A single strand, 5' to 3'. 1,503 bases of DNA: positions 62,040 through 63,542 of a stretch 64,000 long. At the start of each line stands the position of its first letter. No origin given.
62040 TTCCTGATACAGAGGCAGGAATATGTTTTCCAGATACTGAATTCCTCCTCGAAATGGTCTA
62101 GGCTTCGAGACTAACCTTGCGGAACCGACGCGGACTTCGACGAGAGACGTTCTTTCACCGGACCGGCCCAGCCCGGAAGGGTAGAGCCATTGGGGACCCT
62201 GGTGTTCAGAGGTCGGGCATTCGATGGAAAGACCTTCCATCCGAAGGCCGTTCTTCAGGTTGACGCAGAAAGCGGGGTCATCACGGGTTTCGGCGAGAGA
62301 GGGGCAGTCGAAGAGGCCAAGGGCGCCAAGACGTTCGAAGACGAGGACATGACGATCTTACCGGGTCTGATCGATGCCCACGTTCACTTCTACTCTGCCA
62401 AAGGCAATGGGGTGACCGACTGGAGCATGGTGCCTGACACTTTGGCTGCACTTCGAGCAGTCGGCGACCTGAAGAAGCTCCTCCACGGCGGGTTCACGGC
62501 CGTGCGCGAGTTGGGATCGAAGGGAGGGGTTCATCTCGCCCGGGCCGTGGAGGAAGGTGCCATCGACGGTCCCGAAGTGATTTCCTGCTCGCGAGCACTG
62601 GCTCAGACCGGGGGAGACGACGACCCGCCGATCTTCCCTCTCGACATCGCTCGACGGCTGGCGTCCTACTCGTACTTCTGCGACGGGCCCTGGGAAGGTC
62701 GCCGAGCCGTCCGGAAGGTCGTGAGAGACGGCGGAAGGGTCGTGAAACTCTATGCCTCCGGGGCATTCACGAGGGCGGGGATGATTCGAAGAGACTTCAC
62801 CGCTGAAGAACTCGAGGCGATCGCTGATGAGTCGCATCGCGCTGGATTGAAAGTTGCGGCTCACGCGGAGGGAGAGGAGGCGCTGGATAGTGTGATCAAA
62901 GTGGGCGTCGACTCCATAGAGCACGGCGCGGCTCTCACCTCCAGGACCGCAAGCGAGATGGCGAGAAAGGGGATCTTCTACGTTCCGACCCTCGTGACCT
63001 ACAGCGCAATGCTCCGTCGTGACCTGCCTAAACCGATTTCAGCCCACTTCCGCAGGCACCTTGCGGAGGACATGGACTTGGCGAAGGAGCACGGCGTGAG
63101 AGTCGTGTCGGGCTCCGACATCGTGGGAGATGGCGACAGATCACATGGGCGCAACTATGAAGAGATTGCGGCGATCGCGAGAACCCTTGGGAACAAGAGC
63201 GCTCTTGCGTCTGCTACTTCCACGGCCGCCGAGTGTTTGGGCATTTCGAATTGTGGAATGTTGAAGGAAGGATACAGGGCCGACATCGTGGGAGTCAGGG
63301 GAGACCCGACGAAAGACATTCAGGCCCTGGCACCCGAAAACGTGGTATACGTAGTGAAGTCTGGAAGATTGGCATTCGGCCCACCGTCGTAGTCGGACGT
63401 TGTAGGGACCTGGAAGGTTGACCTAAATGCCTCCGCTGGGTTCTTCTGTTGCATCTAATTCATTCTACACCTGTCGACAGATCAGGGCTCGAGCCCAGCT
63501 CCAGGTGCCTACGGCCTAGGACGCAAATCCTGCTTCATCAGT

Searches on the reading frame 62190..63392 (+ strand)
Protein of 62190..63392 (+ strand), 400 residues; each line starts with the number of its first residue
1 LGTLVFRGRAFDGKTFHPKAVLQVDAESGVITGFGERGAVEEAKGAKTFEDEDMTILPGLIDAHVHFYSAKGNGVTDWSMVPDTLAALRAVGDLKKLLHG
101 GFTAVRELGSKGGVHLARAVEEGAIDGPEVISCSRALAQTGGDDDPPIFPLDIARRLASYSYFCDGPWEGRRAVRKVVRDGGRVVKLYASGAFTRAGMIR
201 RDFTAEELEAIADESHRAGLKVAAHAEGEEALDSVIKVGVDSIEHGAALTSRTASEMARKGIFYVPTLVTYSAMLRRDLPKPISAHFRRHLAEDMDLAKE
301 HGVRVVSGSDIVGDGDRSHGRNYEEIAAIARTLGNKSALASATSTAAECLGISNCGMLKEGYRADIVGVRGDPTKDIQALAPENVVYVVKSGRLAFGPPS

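Call 57: search_protein_families(library=pfam, proteins=[window:62190-63392:+], max_evalue=0.0001)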
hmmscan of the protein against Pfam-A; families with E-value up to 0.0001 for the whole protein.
window:62190-63392:+ (400 aa): 2 families
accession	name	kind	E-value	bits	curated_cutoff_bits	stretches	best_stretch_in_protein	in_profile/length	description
PF01979.26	Amidohydro_1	-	1.2e-40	140.3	25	1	55-394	1-344/345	Amidohydrolase family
PF07969.17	Amidohydro_3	-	1.2e-16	61.7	29.7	1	201-394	257-470/472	Amidohydrolase family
